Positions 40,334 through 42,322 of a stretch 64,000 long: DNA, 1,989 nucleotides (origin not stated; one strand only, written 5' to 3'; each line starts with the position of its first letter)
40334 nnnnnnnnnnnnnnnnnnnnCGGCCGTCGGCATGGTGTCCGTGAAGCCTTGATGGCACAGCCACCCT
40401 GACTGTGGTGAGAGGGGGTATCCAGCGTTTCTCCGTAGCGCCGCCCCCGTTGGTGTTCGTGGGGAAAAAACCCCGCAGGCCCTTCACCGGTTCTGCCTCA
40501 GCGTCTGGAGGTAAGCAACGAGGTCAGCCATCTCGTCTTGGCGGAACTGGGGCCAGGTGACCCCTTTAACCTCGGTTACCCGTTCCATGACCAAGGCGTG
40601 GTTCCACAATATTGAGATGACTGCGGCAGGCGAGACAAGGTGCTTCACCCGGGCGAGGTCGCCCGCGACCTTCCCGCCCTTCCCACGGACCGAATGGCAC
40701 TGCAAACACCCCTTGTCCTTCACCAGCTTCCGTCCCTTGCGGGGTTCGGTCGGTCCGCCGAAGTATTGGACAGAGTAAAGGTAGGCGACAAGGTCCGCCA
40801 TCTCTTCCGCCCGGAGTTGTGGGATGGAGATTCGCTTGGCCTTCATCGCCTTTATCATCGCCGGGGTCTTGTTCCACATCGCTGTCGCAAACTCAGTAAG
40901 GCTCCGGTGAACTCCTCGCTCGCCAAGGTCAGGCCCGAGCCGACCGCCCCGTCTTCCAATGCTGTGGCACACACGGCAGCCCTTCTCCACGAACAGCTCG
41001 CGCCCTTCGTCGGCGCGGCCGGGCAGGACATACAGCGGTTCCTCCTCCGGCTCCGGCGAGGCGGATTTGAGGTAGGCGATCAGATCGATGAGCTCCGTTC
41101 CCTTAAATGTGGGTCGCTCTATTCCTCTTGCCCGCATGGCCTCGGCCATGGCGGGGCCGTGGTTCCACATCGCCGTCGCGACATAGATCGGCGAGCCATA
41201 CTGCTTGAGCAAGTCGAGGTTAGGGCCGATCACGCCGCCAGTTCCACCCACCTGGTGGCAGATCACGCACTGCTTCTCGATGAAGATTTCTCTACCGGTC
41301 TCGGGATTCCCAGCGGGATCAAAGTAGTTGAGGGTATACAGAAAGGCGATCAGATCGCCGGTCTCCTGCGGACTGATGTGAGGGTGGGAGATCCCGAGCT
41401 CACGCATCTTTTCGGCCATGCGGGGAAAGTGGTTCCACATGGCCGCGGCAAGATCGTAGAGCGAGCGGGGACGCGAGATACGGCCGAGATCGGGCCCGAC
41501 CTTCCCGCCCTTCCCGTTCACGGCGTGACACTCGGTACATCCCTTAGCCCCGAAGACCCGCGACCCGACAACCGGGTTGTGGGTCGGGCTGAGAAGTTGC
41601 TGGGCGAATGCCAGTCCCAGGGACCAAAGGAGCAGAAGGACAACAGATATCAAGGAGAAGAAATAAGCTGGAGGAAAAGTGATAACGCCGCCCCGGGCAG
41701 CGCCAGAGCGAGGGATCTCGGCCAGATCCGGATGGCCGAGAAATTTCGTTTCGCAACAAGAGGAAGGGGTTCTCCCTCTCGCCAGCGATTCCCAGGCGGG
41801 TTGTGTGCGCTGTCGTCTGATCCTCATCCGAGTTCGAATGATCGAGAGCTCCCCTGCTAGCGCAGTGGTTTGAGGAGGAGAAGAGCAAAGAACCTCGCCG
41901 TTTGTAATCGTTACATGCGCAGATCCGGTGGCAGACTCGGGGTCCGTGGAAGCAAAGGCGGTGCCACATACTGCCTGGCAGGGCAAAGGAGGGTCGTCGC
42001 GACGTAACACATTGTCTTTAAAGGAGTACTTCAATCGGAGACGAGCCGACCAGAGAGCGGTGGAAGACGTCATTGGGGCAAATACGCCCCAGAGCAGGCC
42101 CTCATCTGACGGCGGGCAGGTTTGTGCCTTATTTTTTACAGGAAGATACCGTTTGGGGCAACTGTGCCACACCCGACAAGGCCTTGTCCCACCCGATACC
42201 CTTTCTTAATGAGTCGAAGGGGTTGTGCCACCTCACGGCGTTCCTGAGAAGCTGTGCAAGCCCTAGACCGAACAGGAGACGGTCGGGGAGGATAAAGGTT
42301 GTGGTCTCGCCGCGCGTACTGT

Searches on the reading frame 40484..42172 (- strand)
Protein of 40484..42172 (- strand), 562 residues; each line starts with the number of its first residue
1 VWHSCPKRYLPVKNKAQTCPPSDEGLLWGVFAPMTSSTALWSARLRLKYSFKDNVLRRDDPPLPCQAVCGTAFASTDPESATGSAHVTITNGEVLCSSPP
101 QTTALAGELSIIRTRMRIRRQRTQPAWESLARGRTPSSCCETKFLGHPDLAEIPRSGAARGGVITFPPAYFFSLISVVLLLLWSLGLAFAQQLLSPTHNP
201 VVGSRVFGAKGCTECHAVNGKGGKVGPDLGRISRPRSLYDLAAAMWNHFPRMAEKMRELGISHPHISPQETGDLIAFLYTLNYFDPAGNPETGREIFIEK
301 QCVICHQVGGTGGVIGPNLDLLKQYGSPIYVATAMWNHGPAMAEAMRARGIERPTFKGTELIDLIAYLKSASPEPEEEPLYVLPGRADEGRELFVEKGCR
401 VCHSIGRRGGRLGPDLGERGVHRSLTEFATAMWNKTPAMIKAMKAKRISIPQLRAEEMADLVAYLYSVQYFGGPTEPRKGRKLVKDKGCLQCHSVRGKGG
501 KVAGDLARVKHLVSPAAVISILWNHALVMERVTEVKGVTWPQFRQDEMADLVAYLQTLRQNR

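Call 48: search_protein_families(library=pfam, proteins=[window:40484-42172:-], max_evalue=0.0001)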
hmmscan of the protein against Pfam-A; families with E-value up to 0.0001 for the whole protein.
window:40484-42172:- (562 aa): 2 families
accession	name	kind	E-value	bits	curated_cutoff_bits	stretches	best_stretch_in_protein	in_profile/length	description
PF00034.26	Cytochrom_C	-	3e-33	115.4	21.3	4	203-281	4-89/90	Cytochrome c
PF13442.11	Cytochrome_CBB3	-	9.2e-21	74.4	27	1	386-465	2-68/68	Cytochrome C oxidase, cbb3-type, subunit III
